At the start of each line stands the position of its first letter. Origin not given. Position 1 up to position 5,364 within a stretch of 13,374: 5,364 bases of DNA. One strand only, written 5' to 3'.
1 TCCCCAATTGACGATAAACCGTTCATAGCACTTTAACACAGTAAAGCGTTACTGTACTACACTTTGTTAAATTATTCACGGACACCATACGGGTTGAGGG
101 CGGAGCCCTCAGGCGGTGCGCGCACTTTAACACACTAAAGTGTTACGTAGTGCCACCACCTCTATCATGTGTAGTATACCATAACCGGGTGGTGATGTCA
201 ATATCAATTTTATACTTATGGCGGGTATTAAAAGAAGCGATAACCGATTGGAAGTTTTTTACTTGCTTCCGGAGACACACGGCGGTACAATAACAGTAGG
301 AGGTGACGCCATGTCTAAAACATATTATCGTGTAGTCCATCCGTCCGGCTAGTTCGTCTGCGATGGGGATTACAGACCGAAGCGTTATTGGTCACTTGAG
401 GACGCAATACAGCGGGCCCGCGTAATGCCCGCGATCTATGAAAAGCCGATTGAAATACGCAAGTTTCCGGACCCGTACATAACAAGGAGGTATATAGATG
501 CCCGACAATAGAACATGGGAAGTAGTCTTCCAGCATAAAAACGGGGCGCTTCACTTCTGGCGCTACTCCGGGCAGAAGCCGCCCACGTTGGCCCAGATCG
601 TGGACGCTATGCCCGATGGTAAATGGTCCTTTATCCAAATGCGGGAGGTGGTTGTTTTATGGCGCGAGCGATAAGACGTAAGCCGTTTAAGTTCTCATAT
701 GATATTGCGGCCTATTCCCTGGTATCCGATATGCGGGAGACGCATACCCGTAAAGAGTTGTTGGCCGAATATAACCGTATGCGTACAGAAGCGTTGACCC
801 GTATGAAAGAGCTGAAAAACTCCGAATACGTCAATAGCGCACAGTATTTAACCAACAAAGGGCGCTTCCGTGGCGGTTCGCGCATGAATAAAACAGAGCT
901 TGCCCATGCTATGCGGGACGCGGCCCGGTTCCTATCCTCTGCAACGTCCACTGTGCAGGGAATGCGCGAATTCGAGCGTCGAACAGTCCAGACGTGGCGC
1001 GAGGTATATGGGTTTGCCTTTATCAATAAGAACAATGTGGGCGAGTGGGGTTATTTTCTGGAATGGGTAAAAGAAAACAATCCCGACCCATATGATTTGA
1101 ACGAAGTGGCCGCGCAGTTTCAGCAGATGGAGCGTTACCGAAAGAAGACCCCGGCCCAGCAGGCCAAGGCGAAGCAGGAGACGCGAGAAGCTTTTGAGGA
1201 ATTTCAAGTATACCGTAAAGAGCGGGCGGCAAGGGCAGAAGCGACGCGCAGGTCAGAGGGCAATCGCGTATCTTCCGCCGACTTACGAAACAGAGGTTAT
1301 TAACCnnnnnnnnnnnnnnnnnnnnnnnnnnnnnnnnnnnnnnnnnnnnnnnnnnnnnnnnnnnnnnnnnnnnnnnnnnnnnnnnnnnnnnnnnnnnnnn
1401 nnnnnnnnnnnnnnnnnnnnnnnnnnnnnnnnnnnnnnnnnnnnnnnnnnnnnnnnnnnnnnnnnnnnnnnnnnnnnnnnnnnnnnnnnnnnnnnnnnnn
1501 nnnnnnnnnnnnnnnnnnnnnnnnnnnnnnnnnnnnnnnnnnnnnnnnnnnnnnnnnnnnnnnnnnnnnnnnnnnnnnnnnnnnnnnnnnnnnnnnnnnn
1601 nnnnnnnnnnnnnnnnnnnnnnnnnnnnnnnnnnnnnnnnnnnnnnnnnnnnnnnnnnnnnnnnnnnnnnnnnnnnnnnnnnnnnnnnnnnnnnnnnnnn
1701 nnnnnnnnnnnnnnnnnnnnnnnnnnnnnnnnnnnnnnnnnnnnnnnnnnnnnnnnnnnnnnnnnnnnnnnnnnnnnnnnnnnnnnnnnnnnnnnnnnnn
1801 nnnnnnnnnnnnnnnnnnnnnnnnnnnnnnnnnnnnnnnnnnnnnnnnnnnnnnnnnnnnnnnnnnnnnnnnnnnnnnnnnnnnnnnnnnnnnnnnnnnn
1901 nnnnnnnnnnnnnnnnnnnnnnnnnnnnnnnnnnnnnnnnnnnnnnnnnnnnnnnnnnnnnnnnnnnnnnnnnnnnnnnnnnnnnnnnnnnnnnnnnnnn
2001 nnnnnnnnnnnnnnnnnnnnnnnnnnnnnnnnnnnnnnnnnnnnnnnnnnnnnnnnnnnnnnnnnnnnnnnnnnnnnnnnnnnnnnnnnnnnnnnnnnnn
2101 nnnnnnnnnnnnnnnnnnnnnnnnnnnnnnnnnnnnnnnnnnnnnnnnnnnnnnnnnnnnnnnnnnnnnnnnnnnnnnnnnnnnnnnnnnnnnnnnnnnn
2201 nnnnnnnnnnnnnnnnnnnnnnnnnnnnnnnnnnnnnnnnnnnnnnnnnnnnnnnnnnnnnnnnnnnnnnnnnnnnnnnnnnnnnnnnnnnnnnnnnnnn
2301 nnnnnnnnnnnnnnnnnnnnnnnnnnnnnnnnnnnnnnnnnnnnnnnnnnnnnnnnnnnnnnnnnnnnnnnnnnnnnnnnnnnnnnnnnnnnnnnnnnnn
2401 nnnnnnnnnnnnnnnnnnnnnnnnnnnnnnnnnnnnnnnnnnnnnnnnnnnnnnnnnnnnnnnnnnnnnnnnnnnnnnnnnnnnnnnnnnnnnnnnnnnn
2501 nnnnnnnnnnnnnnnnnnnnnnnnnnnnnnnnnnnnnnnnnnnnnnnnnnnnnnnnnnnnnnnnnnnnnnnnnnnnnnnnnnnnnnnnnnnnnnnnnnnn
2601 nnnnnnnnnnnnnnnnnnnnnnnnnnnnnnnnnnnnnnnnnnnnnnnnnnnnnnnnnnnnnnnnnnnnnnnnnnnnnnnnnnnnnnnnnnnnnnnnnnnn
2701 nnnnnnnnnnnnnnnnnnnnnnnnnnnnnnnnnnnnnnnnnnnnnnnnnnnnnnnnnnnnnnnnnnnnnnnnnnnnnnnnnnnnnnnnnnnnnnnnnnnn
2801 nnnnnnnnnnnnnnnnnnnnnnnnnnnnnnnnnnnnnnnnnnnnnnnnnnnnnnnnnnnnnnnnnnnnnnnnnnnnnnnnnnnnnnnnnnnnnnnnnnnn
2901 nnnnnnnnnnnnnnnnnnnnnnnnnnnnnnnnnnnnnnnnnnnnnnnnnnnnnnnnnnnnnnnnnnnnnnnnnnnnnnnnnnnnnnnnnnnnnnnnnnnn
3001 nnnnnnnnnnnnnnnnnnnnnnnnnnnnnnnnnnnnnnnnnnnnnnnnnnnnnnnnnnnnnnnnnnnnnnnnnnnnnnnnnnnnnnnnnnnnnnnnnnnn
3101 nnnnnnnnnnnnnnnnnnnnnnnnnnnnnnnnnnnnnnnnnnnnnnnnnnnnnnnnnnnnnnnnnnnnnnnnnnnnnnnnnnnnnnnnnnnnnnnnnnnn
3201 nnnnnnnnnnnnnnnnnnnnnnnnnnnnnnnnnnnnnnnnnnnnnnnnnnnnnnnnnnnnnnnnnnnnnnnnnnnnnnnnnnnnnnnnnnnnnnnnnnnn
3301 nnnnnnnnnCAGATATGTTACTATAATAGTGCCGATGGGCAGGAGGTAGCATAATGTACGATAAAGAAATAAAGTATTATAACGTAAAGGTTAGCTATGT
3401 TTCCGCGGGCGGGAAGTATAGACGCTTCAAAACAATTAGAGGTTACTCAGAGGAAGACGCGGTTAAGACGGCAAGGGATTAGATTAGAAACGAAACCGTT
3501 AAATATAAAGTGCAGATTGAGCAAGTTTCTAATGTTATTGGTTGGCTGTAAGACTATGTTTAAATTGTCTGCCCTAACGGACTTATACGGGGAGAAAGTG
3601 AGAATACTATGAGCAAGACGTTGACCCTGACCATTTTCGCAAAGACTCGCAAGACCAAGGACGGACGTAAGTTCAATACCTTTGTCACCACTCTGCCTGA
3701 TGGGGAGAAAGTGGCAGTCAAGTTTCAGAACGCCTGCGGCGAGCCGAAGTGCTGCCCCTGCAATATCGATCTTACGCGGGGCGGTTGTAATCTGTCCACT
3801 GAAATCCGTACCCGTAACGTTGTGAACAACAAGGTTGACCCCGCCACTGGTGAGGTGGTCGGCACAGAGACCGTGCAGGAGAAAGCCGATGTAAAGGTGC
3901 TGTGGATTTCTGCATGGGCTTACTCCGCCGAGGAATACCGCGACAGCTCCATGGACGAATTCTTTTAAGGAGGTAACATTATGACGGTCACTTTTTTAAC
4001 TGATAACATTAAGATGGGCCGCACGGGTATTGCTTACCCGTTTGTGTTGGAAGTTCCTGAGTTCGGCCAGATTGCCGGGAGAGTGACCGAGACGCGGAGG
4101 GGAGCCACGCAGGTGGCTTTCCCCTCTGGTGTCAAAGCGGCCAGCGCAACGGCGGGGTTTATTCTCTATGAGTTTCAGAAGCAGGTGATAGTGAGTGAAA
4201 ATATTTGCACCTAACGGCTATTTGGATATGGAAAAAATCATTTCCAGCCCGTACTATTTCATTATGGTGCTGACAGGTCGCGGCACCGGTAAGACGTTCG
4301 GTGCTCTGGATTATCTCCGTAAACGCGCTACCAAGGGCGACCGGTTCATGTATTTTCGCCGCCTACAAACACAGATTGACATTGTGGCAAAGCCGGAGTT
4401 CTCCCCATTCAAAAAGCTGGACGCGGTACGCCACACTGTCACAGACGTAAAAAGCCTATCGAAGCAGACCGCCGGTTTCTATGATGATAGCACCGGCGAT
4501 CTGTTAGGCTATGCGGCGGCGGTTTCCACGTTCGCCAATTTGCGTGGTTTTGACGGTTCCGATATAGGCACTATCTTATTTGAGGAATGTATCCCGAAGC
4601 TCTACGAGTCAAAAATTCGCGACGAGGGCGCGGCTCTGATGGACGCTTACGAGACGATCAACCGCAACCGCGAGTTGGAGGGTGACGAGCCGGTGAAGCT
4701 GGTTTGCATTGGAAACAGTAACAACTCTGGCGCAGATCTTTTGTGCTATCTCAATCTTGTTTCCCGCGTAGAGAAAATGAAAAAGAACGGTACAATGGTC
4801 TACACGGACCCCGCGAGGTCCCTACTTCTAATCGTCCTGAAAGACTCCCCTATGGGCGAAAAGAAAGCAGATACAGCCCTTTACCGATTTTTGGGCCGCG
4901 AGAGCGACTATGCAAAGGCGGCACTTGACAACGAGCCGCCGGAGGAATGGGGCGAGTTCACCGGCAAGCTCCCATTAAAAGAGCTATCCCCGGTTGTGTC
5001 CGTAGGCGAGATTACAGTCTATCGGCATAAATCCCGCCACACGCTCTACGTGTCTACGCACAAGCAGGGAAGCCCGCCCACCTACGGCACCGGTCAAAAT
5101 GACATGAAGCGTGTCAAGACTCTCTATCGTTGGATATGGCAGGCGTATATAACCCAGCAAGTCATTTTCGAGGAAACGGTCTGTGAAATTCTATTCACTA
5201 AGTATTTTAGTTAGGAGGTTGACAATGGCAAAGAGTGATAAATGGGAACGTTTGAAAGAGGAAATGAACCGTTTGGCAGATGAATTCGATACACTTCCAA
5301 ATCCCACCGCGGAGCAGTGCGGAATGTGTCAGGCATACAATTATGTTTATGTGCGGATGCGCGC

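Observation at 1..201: Consensus promoter just inside the left ITR points outward and would make a ~165-nt structured terminal RNA (pRNA candidate)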

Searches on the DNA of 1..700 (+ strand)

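Call 8: search_rna_families(source=window, threshold=evalue, start=1, end=700, max_evalue=10)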
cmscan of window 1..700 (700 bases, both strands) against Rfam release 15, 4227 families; matches with E-value up to 10: 1.
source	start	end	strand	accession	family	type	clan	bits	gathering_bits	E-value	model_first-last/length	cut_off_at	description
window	109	187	+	RF00233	Tymo_tRNA-like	Cis-reg;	-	13.7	40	3.6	1-84/84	no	Tymovirus/Pomovirus/Furovirus tRNA-like 3' UTR element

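Call 74: search_dna_similar(query=window:1-330:+, collection=phages, mode=distant, max_evalue=0.01, max_rows=15)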
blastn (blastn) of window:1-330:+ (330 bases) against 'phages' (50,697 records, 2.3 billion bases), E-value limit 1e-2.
No match.

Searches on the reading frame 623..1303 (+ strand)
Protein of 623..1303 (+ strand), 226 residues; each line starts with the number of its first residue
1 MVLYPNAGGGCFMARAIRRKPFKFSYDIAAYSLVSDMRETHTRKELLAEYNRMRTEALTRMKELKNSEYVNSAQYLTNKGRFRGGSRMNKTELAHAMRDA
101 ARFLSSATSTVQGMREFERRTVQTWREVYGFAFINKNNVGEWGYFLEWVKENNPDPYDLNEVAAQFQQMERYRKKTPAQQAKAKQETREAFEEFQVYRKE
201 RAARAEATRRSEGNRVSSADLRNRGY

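Call 12: search_protein_families(library=phrogs, proteins=[window:623-1303:+], max_evalue=0.001)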
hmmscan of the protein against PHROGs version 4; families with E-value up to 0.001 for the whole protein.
window:623-1303:+ (226 aa): 0 families

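Call 13: search_protein_families(library=pfam, proteins=[window:623-1303:+], max_evalue=0.01)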
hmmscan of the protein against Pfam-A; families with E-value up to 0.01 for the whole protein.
window:623-1303:+ (226 aa): 0 families

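Call 58: find_encoding_contigs(protein=window:623-1303:+, flank=3000, max_places=10)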
Protein window:623-1303:+ (226 aa): no gene with exactly this product is on record in the collection.

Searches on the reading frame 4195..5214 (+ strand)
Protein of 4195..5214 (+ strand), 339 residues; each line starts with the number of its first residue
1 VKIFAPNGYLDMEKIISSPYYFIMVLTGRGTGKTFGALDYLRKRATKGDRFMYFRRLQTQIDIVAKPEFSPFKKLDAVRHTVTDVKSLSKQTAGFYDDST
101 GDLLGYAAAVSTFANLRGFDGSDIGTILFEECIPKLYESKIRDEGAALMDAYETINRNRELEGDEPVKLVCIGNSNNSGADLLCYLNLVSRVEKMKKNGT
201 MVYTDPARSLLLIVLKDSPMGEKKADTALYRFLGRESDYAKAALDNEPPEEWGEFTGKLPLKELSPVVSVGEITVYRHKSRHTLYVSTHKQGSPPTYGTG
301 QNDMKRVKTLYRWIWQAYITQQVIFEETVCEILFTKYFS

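Call 12: search_protein_families(library=phrogs, proteins=[window:4195-5214:+], max_evalue=0.001)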
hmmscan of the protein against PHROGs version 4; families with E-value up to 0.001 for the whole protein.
window:4195-5214:+ (339 aa): 1 family
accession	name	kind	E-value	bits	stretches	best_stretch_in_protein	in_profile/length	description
phrog_2150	-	head and packaging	5.2e-26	92.7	1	9-259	7-246/341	terminase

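Call 13: search_protein_families(library=pfam, proteins=[window:4195-5214:+], max_evalue=0.01)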
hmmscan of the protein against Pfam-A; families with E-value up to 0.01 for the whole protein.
window:4195-5214:+ (339 aa): 1 family
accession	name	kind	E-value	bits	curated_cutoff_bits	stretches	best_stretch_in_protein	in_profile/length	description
PF05894.18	Podovirus_Gp16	-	2.2e-14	54.1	25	1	9-247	6-222/331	Podovirus DNA encapsidation protein (Gp16)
